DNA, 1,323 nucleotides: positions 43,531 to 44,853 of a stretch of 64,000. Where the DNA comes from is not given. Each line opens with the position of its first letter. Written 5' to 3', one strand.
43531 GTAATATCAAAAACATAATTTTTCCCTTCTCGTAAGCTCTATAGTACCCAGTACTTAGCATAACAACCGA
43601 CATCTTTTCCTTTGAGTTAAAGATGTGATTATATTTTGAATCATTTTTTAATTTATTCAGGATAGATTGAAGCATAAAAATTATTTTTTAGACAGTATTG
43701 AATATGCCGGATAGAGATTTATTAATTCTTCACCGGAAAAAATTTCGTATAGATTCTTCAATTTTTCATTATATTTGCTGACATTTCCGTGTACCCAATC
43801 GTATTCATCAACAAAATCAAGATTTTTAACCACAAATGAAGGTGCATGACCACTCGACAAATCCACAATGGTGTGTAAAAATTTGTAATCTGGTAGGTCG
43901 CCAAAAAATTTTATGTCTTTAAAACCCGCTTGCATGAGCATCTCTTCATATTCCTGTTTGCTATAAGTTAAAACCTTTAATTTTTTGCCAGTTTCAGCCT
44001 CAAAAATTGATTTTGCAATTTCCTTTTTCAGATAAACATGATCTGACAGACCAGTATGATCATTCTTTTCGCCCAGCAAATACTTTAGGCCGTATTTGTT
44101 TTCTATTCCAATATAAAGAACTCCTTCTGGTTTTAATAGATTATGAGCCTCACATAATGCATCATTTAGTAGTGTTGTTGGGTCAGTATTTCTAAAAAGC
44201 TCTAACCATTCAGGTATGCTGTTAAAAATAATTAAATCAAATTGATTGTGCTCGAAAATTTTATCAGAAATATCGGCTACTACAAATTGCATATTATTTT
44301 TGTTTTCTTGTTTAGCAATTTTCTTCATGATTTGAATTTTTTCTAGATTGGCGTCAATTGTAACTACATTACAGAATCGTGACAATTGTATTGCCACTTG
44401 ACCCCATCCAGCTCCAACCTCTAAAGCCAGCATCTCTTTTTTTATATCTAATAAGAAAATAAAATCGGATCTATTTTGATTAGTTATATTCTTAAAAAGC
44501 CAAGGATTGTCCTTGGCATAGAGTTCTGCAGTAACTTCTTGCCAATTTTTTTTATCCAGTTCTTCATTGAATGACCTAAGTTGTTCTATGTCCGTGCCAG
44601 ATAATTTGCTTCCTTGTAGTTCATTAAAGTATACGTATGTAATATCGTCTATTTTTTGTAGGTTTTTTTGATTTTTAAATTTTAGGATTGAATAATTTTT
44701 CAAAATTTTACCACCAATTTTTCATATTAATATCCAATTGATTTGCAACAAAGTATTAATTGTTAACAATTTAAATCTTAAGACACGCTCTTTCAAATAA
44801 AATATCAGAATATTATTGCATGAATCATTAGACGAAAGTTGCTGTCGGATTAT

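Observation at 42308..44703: Methyltransferase plus kinase-like protein with a perfect 5 x 42-bp coiled-coil repeat: a split WbdD-like glycan chain terminator/ruler on an archaeal islet?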

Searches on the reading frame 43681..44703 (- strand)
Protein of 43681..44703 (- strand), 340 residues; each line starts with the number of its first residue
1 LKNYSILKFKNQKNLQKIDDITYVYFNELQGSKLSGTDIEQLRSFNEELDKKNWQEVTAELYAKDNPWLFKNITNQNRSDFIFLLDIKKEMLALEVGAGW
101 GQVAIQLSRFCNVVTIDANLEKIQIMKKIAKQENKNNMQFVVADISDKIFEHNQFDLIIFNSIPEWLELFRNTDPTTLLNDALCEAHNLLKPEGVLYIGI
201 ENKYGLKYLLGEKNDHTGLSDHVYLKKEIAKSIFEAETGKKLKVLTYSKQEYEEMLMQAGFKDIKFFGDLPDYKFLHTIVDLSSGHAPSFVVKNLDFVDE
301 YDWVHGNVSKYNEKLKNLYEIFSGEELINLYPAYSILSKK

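Call 3: search_protein_families(library=pfam, proteins=[window:43681-44703:-], max_evalue=1)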
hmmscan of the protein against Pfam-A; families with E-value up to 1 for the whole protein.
window:43681-44703:- (340 aa): 14 families
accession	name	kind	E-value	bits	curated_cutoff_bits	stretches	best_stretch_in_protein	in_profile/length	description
PF13847.12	Methyltransf_31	-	4.5e-15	56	27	1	87-226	1-133/145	Methyltransferase domain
PF08241.18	Methyltransf_11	-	9.2e-13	49.1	21.2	1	94-198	1-95/95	Methyltransferase domain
PF13649.12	Methyltransf_25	-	1.3e-11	45.5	27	1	94-194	2-97/97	Methyltransferase domain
PF05175.20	MTS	-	8.7e-09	35.7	23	1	90-212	32-152/170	Methyltransferase small domain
PF08242.18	Methyltransf_12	-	5.4e-08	33.9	30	1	94-196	1-98/98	Methyltransferase domain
PF13489.12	Methyltransf_23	-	3.3e-07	30.6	27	1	82-262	14-160/164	Methyltransferase domain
PF03848.20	TehB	-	0.0001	22.2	20.4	1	76-160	17-101/193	Tellurite resistance protein TehB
PF01209.24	Ubie_methyltran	-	0.00026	20.9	20.1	1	88-197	46-150/233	ubiE/COQ5 methyltransferase family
PF05401.17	NodS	-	0.0013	19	24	1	59-196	11-142/201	Nodulation protein S (NodS)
PF02527.21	GidB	-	0.0025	17.6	27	1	88-166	45-127/184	rRNA small subunit methyltransferase G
PF09445.16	Methyltransf_15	-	0.0035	17.4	22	1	94-164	5-80/165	RNA cap guanine-N2 methyltransferase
PF01135.25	PCMT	-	0.0055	16.9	20.3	1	82-160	66-148/210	Protein-L-isoaspartate(D-aspartate) O-methyltransferase (PCMT)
PF02353.26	CMAS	-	0.0068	16.2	27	1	84-158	57-131/273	Mycolic acid cyclopropane synthetase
PF18908.5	DUF5663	-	0.2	12.7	23.7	0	13-67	13-67/84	Protein of unknown function (DUF5663)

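Call 4: search_protein_families(library=ncbifam, proteins=[window:43681-44703:-], max_evalue=1)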
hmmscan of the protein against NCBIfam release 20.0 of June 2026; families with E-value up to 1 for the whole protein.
window:43681-44703:- (340 aa): 43 families (the best 25 are shown)
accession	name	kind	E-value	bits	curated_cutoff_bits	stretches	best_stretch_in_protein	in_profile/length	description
NF011529.0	PRK14968.1-3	equivalog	3.7e-10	39.6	162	1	86-162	31-106/198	putative methyltransferase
TIGR00537.1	hemK_rel_arch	hypoth_equivalog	6.3e-10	39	87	1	86-162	17-90/179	HemK2/MTQ2 family protein methyltransferase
TIGR02072.1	BioC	equivalog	7.7e-08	32.4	184.95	1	91-199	36-133/244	malonyl-ACP O-methyltransferase BioC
TIGR01934.1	MenG_MenH_UbiE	subfamily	8e-08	31.9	158.35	1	61-198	11-141/223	ubiquinone/menaquinone biosynthesis methyltransferase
TIGR01983.1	UbiG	equivalog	1.6e-07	30.9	102.95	1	81-208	45-161/228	bifunctional 2-polyprenyl-6-hydroxyphenol methylase/3-demethylubiquinol 3-O-methyltransferase UbiG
NF041650.1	nod_mtase_NodS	equivalog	4.9e-07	29.6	300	1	57-199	4-140/190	nodulation methyltransferase NodS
NF043040.1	corrin_prot_MT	hypoth_equivalog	1.6e-06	27.7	180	1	89-199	41-148/216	corrinoid protein-associated methyltransferase CpaM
TIGR03534.1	RF_mod_PrmC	equivalog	2.4e-06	27.2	199.1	1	90-161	89-163/253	peptide chain release factor N(5)-glutamine methyltransferase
NF011530.0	PRK14968.1-4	equivalog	1.5e-05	24.4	243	1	86-162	36-107/202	putative methyltransferase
NF008405.0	PRK11207.1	equivalog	2.3e-05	24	218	1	77-167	18-108/198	tellurite resistance methyltransferase TehB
TIGR02469.1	CbiT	equivalog_domain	3.3e-05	24.1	78.3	1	82-158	12-92/124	precorrin-6Y C5,15-methyltransferase (decarboxylating) subunit CbiT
NF001244.0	PRK00216.1-5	equivalog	3.4e-05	23.2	216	1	59-159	18-123/236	bifunctional demethylmenaquinone methyltransferase/2-methoxy-6-polyprenyl-1,4-benzoquinol methylase UbiE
NF001242.0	PRK00216.1-3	equivalog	9.4e-05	21.9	351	1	80-195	59-172/258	bifunctional demethylmenaquinone methyltransferase/2-methoxy-6-polyprenyl-1,4-benzoquinol methylase UbiE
NF052510.1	methyltran_MpqE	exception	0.00026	20.4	335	1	84-195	41-148/234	methyl-plastoquinone biosynthesis methyltransferase MpqE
NF011527.0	PRK14968.1-1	equivalog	0.00029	20.6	242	1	88-162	33-101/192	putative methyltransferase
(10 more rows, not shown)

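Call 6: search_solved_structures(query=window:43681-44703:-, max_evalue=10, show_alignments=2)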
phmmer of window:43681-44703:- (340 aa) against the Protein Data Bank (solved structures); distinct sequences matched with E-value up to 10: 11.
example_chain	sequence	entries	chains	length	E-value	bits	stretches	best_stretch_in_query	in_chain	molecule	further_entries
5wp5_A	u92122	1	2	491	6.1e-06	28.6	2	78-159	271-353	Phosphomethylethanolamine N-methyltransferase 2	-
3l8d_A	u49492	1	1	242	9.8e-06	27.9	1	48-168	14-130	Methyltransferase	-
2h1r_A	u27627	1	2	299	0.0007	21.8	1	81-157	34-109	Dimethyladenosine transferase, putative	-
1ve3_A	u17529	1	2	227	0.0013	20.9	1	86-195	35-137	hypothetical protein PH0226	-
1xxl_A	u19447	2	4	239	0.013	17.7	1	86-159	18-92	YcgJ protein | ycgJ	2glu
8gdu_A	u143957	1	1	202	0.018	17.2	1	92-162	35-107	Methyltransferase domain-containing protein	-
3bus_A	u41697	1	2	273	0.035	16.2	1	73-158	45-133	Methyltransferase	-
2xva_A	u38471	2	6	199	0.058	15.5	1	74-181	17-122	TELLURITE RESISTANCE PROTEIN TEHB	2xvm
2zul_A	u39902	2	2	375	0.092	14.8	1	93-161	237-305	Probable ribosomal RNA small subunit methyltransferase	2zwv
3dmf_A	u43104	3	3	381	0.095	14.8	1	93-161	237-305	Probable ribosomal RNA small subunit methyltransferase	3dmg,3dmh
4dq0_A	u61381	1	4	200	0.16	14.1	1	73-181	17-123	Tellurite resistance protein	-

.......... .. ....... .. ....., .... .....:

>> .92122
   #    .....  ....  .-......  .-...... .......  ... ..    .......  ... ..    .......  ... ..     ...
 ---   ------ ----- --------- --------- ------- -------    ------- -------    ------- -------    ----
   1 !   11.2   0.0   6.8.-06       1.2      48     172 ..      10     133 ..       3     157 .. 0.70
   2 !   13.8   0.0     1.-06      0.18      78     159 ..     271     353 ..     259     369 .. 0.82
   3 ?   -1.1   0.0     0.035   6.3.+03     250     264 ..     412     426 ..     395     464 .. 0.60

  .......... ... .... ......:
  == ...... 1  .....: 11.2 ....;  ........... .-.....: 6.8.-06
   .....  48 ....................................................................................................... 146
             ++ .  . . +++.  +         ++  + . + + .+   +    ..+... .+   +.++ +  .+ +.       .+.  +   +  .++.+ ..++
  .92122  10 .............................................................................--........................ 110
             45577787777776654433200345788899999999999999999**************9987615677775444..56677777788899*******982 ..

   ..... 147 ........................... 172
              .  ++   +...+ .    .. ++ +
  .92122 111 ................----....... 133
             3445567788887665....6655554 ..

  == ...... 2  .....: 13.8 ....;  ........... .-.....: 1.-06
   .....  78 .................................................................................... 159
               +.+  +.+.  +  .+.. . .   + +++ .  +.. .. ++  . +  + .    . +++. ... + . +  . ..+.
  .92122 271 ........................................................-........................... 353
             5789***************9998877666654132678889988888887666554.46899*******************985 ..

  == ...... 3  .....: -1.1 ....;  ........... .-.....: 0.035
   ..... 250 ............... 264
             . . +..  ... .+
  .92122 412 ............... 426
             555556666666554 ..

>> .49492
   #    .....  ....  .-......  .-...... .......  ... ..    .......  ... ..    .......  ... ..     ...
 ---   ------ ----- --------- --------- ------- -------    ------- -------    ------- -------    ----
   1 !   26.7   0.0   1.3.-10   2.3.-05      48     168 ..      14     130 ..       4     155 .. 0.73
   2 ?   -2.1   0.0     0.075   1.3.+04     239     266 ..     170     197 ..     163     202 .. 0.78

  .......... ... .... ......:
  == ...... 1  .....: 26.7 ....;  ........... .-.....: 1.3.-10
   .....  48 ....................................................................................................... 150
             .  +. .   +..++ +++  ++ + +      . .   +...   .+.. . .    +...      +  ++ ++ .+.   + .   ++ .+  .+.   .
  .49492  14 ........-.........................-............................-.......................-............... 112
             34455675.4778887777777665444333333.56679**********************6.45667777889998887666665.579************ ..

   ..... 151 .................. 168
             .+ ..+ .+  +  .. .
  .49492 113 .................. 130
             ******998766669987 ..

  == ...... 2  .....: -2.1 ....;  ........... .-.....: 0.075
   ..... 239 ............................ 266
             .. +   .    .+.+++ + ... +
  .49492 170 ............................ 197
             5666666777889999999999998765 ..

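Call 44: find_homologous_proteins(query=window:43681-44703:-, max_evalue=0.001)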
Query window:43681-44703:- (340 aa): 53 proteins with E <= 0.001 among 2504 candidates.
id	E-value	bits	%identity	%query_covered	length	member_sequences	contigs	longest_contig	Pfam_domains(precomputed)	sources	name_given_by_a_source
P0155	1.0e-202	690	91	100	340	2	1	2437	PF13847.13,PF13489.13,PF05175.21,PF13649.13,PF08241.19,PF08242.19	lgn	-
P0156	4.4e-175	599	79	100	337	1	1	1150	PF13847.13,PF13489.13,PF05175.21,PF13649.13,PF08241.19,PF08242.19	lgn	-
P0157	9.4e-165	565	85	89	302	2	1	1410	PF13847.13,PF13489.13,PF03848.21,PF05175.21,PF13649.13,PF08241.19,PF08242.19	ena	-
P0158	6.1e-152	523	70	98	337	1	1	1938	PF13847.13,PF13489.13,PF05175.21,PF13649.13,PF01209.25,PF08241.19,PF08242.19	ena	-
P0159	1.7e-137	476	63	99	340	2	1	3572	PF13847.13,PF13489.13,PF05175.21,PF13649.13,PF01209.25,PF08241.19,PF08242.19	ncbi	ncbi:MAG: class I SAM-dependent methyltransferase [Nitrosopumilaceae archaeon]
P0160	8.2e-130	451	61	98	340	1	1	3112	PF13847.13,PF13489.13,PF05175.21,PF13649.13,PF01209.25,PF08241.19,PF08242.19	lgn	-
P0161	5.9e-125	435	59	99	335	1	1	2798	PF13847.13,PF13489.13,PF05175.21,PF13649.13,PF08241.19,PF08242.19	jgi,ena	-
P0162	5.2e-118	412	55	98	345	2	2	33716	PF13847.13,PF13489.13,PF05175.21,PF13649.13,PF01209.25,PF08241.19,PF08242.19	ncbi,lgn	-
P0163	3.3e-111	389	56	98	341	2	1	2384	PF13847.13,PF13489.13,PF05175.21,PF13649.13,PF01209.25,PF08241.19,PF08242.19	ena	-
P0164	1.4e-104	368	52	98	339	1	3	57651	PF13847.13,PF13489.13,PF03848.21,PF05175.21,PF13649.13,PF02527.22,PF01209.25,PF08241.19,PF08242.19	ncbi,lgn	-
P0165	1.4e-103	364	54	91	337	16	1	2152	PF13847.13,PF13489.13,PF05175.21,PF13649.13,PF01209.25,PF08241.19,PF08242.19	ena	-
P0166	4.6e-102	359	51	99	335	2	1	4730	PF13847.13,PF13489.13,PF03848.21,PF05175.21,PF13649.13,PF08241.19,PF08242.19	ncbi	-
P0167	2.6e-99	350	50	99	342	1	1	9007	PF13847.13,PF13489.13,PF05175.21,PF13649.13,PF02527.22,PF08241.19,PF08242.19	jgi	jgi:SAM-dependent methyltransferase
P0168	2.1e-97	344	54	91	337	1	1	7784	PF13847.13,PF13489.13,PF03848.21,PF05175.21,PF13649.13,PF01209.25,PF08241.19,PF08242.19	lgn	-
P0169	1.1e-93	332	49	98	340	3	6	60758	PF13847.13,PF13489.13,PF03848.21,PF05175.21,PF13649.13,PF02527.22,PF08241.19,PF08242.19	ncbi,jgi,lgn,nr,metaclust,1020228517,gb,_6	ncbi:MAG: hypothetical protein CXT78_01555 [Thaumarchaeota archaeon]|jgi:2-polyprenyl-3-methyl-5-hyd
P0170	2.2e-93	331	50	89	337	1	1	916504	PF13847.13,PF13489.13,PF05175.21,PF13649.13,PF08241.19,PF08242.19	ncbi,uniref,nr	ncbi:class I SAM-dependent methyltransferase [Nitrosopumilus sp. b2]|uniref:class I SAM-dependent me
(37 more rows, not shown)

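Call 45: find_encoding_contigs(protein=P0170, flank=10000, max_places=2)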
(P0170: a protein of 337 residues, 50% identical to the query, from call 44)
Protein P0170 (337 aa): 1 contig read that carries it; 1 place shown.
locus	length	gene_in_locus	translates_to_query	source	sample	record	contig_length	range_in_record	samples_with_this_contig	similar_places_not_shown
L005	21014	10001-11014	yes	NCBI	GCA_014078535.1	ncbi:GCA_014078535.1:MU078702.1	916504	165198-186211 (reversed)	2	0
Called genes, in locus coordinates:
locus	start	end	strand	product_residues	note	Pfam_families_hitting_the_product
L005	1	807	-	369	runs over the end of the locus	PF01073:3Beta_HSD, PF01370:Epimerase, PF02719:Polysacc_synt_2, PF04321:RmlD_sub_bind, PF16363:GDP_Man_Dehyd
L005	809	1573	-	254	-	PF00483:NTP_transferase, PF12804:NTP_transf_3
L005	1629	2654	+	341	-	PF13641:Glyco_tranf_2_3 (weak), PF00535:Glycos_transf_2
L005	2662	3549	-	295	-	PF00535:Glycos_transf_2, PF13641:Glyco_tranf_2_3 (weak)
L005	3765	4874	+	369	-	PF03364:Polyketide_cyc, PF13946:DUF4214 (faint)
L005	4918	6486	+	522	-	-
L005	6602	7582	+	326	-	PF01073:3Beta_HSD, PF01370:Epimerase, PF07993:NAD_binding_4 (faint), PF16363:GDP_Man_Dehyd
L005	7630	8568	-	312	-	PF02475:TRM5-TYW2_MTfase, PF05050:Methyltransf_21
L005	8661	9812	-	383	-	PF13439:Glyco_transf_4, PF20706:GT4-conflict (weak), PF00534:Glycos_transf_1, PF13692:Glyco_trans_1_4, PF13524:Glyco_trans_1_2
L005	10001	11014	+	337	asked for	PF05175:MTS (weak), PF13489:Methyltransf_23, PF13847:Methyltransf_31, PF08241:Methyltransf_11, PF08242:Methyltransf_12, PF13649:Methyltransf_25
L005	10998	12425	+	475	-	-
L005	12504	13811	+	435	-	PF00534:Glycos_transf_1, PF13692:Glyco_trans_1_4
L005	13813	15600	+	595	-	PF00535:Glycos_transf_2, PF13641:Glyco_tranf_2_3, PF13712:Glyco_tranf_2_5 (weak), PF13632:Glyco_trans_2_3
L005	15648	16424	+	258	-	PF01061:ABC2_membrane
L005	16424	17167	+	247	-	PF00005:ABC_tran, PF13175:AAA_15 (weak), PF13304:AAA_21 (weak)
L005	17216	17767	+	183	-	PF00908:dTDP_sugar_isom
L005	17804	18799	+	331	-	PF01073:3Beta_HSD, PF01370:Epimerase, PF02719:Polysacc_synt_2, PF04321:RmlD_sub_bind, PF13460:NAD_binding_10 (weak), PF16363:GDP_Man_Dehyd, PF07993:NAD_binding_4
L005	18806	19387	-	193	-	-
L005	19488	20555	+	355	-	PF00483:NTP_transferase, PF12804:NTP_transf_3, PF24894:Hexapep_GlmU (faint), PF25084:LbH_EIF2B (faint), PF00132:Hexapep, PF25087:GMPPB_C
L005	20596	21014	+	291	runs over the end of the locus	PF00535:Glycos_transf_2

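Call 46: find_encoding_contigs(protein=P0169, flank=10000, max_places=2)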
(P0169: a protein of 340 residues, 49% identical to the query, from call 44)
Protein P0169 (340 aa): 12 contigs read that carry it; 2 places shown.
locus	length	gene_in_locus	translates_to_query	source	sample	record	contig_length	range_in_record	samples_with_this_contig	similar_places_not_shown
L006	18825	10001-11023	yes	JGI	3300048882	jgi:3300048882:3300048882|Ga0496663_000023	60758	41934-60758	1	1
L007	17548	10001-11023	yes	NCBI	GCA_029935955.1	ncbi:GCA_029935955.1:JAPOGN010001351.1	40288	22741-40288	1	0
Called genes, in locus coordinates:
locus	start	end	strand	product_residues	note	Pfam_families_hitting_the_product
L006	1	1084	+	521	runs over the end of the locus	PF13231:PMT_2 (weak)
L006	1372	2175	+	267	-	PF01522:Polysacc_deac_1, PF11959:DUF3473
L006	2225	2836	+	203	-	PF13489:Methyltransf_23, PF07021:MetW, PF13847:Methyltransf_31, PF08241:Methyltransf_11, PF13649:Methyltransf_25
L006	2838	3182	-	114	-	PF01648:ACPS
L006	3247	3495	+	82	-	-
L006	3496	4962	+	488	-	PF00501:AMP-binding, PF13193:AMP-binding_C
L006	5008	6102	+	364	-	PF04443:LuxE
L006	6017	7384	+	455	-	PF05893:LuxC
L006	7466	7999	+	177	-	PF00132:Hexapep (faint), PF14602:Hexapep_2 (faint)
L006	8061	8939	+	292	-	PF00535:Glycos_transf_2, PF13641:Glyco_tranf_2_3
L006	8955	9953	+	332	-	PF13946:DUF4214 (faint), PF13489:Methyltransf_23, PF08241:Methyltransf_11, PF08242:Methyltransf_12, PF13649:Methyltransf_25, PF13847:Methyltransf_31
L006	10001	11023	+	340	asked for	PF03848:TehB (weak), PF02527:GidB (weak), PF05175:MTS, PF13489:Methyltransf_23 (weak), PF13847:Methyltransf_31, PF08241:Methyltransf_11, PF08242:Methyltransf_12 (weak), PF13649:Methyltransf_25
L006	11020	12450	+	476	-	-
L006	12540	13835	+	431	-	PF00534:Glycos_transf_1, PF13692:Glyco_trans_1_4, PF20706:GT4-conflict (faint)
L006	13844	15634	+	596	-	PF13641:Glyco_tranf_2_3 (faint), PF00535:Glycos_transf_2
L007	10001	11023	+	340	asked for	PF03848:TehB (weak), PF02527:GidB (weak), PF05175:MTS, PF13489:Methyltransf_23 (weak), PF13847:Methyltransf_31, PF08241:Methyltransf_11, PF08242:Methyltransf_12 (weak), PF13649:Methyltransf_25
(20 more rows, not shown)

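Call 47: find_encoding_contigs(protein=P0164, flank=10000, max_places=2)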
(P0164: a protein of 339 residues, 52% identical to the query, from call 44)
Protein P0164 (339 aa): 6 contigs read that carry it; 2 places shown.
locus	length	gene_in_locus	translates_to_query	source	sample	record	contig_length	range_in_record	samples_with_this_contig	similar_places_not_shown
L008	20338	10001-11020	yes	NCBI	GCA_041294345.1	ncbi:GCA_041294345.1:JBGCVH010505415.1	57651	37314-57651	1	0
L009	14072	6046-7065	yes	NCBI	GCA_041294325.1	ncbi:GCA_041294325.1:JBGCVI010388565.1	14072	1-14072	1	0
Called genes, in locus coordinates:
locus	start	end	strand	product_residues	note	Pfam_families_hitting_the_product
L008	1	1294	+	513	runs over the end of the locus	PF13231:PMT_2 (weak)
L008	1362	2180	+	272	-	PF01522:Polysacc_deac_1, PF11959:DUF3473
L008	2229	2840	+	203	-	PF13489:Methyltransf_23, PF07021:MetW, PF13847:Methyltransf_31, PF08241:Methyltransf_11, PF13649:Methyltransf_25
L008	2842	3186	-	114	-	PF01648:ACPS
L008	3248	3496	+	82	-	-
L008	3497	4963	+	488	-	PF00501:AMP-binding, PF13193:AMP-binding_C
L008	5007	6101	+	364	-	PF04443:LuxE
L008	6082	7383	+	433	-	PF05893:LuxC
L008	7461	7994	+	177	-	PF14602:Hexapep_2 (faint), PF25084:LbH_EIF2B (faint), PF00132:Hexapep (weak)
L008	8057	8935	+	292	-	PF00535:Glycos_transf_2, PF13641:Glyco_tranf_2_3 (weak)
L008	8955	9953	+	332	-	PF13946:DUF4214 (faint), PF13489:Methyltransf_23, PF13847:Methyltransf_31, PF08241:Methyltransf_11, PF08242:Methyltransf_12, PF13649:Methyltransf_25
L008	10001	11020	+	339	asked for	PF01209:Ubie_methyltran (weak), PF03848:TehB (weak), PF05175:MTS, PF13489:Methyltransf_23, PF13847:Methyltransf_31, PF08241:Methyltransf_11, PF08242:Methyltransf_12, PF13649:Methyltransf_25, +1 more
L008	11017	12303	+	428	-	-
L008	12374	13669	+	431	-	PF13439:Glyco_transf_4, PF00534:Glycos_transf_1, PF13692:Glyco_trans_1_4, PF20706:GT4-conflict (weak)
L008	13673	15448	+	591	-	PF00535:Glycos_transf_2, PF13641:Glyco_tranf_2_3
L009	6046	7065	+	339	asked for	PF01209:Ubie_methyltran (weak), PF03848:TehB (weak), PF05175:MTS, PF13489:Methyltransf_23, PF13847:Methyltransf_31, PF08241:Methyltransf_11, PF08242:Methyltransf_12, PF13649:Methyltransf_25, +1 more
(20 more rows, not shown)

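Call 48: find_encoding_contigs(protein=P0162, flank=10000, max_places=2)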
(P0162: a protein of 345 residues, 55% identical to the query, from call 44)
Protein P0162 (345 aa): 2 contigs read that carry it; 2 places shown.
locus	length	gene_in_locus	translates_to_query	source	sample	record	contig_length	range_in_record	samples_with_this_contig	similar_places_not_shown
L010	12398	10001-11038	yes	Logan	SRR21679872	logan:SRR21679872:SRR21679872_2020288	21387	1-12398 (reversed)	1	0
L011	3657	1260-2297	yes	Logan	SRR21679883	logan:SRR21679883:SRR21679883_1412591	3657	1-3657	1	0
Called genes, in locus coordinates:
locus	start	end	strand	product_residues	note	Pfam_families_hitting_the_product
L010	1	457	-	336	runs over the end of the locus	PF00288:GHMP_kinases_N, PF08544:GHMP_kinases_C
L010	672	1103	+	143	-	PF04138:GtrA_DPMS_TM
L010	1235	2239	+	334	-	PF01408:GFO_IDH_MocA, PF02894:GFO_IDH_MocA_C, PF22725:GFO_IDH_MocA_C3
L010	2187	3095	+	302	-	-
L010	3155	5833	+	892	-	PF09586:YfhO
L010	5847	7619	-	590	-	PF13424:TPR_12 (faint), PF00515:TPR_1 (weak), PF23914:TPR_CcmH_CycH (weak), PF12895:ANAPC3 (weak), PF13414:TPR_11 (weak), PF00515:TPR_1 (weak), PF00515:TPR_1 (weak), PF00005:ABC_tran, +18 more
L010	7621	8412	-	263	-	PF01061:ABC2_membrane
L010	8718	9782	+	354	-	PF00685:Sulfotransfer_1, PF13469:Sulfotransfer_3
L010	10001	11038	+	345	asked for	PF01209:Ubie_methyltran, PF13489:Methyltransf_23, PF05175:MTS, PF08241:Methyltransf_11, PF08242:Methyltransf_12, PF13649:Methyltransf_25, PF13847:Methyltransf_31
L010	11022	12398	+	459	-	?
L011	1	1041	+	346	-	?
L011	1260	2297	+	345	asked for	PF01209:Ubie_methyltran, PF13489:Methyltransf_23, PF05175:MTS, PF08241:Methyltransf_11, PF08242:Methyltransf_12, PF13649:Methyltransf_25, PF13847:Methyltransf_31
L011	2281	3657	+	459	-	?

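Call 53: find_encoding_contigs(protein=P0155, flank=10000, max_places=4)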
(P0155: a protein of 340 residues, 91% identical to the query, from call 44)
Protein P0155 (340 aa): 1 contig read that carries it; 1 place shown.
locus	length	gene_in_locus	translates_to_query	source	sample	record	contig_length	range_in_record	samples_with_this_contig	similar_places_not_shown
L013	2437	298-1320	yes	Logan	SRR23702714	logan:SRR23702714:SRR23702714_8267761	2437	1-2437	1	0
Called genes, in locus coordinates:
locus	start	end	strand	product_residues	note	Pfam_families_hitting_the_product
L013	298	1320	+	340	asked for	PF13489:Methyltransf_23, PF05175:MTS, PF08241:Methyltransf_11, PF08242:Methyltransf_12, PF13649:Methyltransf_25, PF13847:Methyltransf_31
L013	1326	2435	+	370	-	?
